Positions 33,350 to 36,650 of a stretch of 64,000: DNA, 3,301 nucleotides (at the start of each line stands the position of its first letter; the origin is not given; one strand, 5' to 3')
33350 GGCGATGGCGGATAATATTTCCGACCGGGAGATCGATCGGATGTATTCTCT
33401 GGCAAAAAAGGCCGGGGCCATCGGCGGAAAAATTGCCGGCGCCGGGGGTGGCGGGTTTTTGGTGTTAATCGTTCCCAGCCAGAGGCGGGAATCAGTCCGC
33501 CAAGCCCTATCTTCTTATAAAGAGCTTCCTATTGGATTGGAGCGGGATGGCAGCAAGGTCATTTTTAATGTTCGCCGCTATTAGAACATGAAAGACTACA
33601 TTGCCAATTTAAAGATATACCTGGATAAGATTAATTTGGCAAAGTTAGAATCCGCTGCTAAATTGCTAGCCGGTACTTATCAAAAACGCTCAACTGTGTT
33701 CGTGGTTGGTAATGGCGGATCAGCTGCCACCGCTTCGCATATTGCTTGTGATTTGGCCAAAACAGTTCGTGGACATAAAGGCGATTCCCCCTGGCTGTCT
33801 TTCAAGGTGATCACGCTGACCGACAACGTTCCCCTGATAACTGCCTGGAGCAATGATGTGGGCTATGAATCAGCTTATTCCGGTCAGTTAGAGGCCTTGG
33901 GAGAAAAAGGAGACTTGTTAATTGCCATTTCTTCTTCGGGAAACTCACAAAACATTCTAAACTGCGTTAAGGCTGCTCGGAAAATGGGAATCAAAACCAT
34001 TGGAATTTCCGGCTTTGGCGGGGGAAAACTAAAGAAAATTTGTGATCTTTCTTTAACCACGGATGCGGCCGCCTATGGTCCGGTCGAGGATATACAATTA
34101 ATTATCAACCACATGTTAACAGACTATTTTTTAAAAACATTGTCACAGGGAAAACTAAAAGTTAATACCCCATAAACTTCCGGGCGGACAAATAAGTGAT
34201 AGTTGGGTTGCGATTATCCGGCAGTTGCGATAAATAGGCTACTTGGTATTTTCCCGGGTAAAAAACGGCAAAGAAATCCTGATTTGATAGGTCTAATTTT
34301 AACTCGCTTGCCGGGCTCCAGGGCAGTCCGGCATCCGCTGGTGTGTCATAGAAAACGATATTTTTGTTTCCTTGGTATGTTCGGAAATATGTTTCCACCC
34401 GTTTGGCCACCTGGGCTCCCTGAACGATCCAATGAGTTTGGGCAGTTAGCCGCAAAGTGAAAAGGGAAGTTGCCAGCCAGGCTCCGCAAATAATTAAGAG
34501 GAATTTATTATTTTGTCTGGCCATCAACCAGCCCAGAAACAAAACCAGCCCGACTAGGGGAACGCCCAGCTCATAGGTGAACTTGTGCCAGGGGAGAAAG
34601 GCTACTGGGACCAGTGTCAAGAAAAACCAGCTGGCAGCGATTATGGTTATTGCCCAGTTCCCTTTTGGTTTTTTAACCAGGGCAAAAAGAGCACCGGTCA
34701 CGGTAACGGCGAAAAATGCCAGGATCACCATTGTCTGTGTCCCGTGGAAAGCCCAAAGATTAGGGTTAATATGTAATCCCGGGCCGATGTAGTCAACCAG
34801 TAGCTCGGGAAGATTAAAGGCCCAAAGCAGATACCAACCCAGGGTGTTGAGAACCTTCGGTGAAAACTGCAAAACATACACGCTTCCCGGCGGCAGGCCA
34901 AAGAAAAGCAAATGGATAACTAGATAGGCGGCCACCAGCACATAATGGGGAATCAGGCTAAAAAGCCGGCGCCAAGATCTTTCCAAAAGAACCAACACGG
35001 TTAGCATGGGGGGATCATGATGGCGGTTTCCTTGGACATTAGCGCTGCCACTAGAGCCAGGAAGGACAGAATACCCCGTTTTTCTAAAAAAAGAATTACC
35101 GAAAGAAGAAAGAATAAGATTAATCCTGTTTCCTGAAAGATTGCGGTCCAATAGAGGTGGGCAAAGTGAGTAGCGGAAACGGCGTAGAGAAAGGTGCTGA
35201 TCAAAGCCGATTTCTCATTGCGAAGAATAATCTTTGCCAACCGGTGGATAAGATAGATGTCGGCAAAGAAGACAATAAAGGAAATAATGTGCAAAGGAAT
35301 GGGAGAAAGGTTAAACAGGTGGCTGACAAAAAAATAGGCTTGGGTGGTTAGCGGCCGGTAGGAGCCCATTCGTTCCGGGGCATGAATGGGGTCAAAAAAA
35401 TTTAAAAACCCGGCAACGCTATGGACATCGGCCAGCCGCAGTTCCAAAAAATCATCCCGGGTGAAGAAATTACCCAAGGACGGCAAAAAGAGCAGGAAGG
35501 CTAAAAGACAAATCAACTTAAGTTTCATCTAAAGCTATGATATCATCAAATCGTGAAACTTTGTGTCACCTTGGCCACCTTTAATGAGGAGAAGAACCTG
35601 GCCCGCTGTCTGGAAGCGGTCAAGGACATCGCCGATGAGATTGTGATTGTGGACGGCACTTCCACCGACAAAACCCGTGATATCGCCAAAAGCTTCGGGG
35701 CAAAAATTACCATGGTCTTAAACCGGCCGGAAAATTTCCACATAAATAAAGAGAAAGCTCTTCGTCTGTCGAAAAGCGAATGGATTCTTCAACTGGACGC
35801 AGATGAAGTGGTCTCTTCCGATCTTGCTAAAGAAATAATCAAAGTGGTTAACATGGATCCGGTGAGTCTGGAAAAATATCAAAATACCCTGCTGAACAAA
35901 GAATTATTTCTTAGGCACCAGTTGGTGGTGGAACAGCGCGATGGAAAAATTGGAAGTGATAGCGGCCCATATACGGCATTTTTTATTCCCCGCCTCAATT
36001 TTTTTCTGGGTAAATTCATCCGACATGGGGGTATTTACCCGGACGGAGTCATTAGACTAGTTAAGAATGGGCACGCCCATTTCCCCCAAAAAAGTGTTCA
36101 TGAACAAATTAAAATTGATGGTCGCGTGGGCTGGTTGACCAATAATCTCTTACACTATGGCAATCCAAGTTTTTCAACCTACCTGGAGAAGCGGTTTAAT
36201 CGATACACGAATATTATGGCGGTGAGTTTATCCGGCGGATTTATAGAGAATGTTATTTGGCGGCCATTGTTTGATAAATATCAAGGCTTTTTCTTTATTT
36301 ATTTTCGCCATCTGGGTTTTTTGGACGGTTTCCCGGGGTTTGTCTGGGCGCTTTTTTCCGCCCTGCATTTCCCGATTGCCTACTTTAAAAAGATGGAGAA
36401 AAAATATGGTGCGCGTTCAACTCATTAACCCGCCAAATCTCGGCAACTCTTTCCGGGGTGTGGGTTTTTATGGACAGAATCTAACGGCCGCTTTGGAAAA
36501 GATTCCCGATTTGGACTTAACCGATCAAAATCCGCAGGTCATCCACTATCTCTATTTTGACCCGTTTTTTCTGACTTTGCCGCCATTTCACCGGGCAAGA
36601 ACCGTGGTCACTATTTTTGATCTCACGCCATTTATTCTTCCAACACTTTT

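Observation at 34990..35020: C6 homopolymer at the seam of two antisense ORFs: one extra C fuses them into a full-length GT-C protein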

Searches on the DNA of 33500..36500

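Call 23: search_rna_families(source=window, start=33500, end=36500, threshold=evalue, max_evalue=1)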
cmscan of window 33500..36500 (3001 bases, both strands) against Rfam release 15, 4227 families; matches with E-value up to 1: 1.
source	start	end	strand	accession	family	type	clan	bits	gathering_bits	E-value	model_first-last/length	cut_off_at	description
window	35495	35580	-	RF00135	snoZ223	Gene; snRNA; snoRNA; CD-box;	CL00051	22.6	45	0.49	1-94/94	no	Small nucleolar RNA Z223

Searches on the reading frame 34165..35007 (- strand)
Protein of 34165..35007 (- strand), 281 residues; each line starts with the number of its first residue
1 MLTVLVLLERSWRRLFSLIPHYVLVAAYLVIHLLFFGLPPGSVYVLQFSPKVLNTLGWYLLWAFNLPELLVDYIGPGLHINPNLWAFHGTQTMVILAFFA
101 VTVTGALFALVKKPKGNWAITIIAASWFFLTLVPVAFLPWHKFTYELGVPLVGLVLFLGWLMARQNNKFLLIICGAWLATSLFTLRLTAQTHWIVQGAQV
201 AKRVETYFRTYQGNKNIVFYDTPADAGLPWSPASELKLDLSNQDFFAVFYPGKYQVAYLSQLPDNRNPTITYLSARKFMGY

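Call 6: search_protein_families(library=pfam, max_evalue=0.1, proteins=[window:34165-35007:-])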
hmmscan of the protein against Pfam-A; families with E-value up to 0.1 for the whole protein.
seq(281 aa): 0 families

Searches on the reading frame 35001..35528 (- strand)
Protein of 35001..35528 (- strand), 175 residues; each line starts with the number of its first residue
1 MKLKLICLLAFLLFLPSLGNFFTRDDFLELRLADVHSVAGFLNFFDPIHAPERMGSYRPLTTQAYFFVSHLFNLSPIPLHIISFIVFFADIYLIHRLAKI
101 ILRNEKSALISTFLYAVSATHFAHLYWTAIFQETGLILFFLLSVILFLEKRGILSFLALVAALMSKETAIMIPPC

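Call 6: search_protein_families(library=pfam, max_evalue=0.1, proteins=[window:35004-35528:-])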
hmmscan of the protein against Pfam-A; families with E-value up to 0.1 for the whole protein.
seq(175 aa): 1 family
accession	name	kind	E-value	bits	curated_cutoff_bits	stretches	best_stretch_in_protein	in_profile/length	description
PF09852.15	DUF2079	-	0.0027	17.3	28.2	1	78-172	65-158/459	Predicted membrane protein (DUF2079)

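Call 10: find_encoding_contigs(protein=window:35001-35528:-, flank=6000, max_places=10)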
Protein window:35001-35528:- (175 aa): 3 contigs read that carry it; 2 places shown.
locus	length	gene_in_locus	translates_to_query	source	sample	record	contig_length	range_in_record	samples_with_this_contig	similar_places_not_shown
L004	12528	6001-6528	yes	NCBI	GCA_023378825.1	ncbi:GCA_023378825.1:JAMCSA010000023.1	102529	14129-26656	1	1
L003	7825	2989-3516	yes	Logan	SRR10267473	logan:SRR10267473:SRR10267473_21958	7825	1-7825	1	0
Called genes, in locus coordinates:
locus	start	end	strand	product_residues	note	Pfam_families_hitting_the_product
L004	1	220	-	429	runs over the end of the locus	PF13231:PMT_2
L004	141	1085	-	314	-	PF20706:GT4-conflict (faint), PF13692:Glyco_trans_1_4, PF00534:Glycos_transf_1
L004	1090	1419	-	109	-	PF00892:EamA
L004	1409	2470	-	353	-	PF13439:Glyco_transf_4, PF00534:Glycos_transf_1, PF13692:Glyco_trans_1_4, PF13524:Glyco_trans_1_2 (weak), PF20706:GT4-conflict (faint)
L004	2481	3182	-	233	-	PF00535:Glycos_transf_2, PF10111:Glyco_tranf_2_2 (weak), PF13641:Glyco_tranf_2_3 (weak)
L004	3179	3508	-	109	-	PF10066:DUF2304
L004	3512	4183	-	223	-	PF00535:Glycos_transf_2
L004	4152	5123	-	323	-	PF13439:Glyco_transf_4, PF13579:Glyco_trans_4_4 (weak), PF20706:GT4-conflict, PF00534:Glycos_transf_1, PF13692:Glyco_trans_1_4, PF13524:Glyco_trans_1_2 (weak)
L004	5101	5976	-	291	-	PF00535:Glycos_transf_2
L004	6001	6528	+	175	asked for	-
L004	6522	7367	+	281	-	-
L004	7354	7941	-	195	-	PF13580:SIS_2, PF01380:SIS (weak)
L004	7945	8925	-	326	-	PF00288:GHMP_kinases_N, PF08544:GHMP_kinases_C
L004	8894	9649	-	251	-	PF00535:Glycos_transf_2, PF10111:Glyco_tranf_2_2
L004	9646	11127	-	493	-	PF02366:PMT, PF13231:PMT_2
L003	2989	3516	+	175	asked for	-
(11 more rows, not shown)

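Call 15: list_cluster_members(proteins=[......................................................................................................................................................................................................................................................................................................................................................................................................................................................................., window:35004-35528:-, P0001])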
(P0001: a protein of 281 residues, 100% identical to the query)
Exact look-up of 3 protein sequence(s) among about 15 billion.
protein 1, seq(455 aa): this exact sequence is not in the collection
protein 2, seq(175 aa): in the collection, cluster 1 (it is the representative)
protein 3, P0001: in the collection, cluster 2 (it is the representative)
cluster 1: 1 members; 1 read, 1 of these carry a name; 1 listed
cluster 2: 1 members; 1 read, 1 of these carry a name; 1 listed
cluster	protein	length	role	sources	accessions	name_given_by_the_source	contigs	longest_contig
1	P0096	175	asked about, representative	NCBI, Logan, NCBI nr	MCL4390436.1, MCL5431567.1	MAG: hypothetical protein M1484_00535 [Patescibacteria group bacterium] | hypothetical protein [Patescibacteria group bacterium]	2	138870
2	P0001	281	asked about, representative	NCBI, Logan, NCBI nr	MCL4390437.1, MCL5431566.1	MAG: hypothetical protein M1484_00530 [Patescibacteria group bacterium] | hypothetical protein [Patescibacteria group bacterium]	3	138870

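Call 49: find_homologous_proteins(query=P0096)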
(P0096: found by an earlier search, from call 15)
Query P0096 (175 aa): 3 proteins with E <= 0.001 among 336 candidates.
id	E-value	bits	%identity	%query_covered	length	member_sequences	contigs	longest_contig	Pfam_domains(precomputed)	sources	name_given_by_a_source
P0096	2.7e-105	368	100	100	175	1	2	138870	-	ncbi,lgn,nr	ncbi:MAG: hypothetical protein M1484_00535 [Patescibacteria group bacterium]|nr:hypothetical protein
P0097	4.2e-38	149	48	99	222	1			-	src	-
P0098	2.5e-36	143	52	80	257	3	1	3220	-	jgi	jgi:hypothetical protein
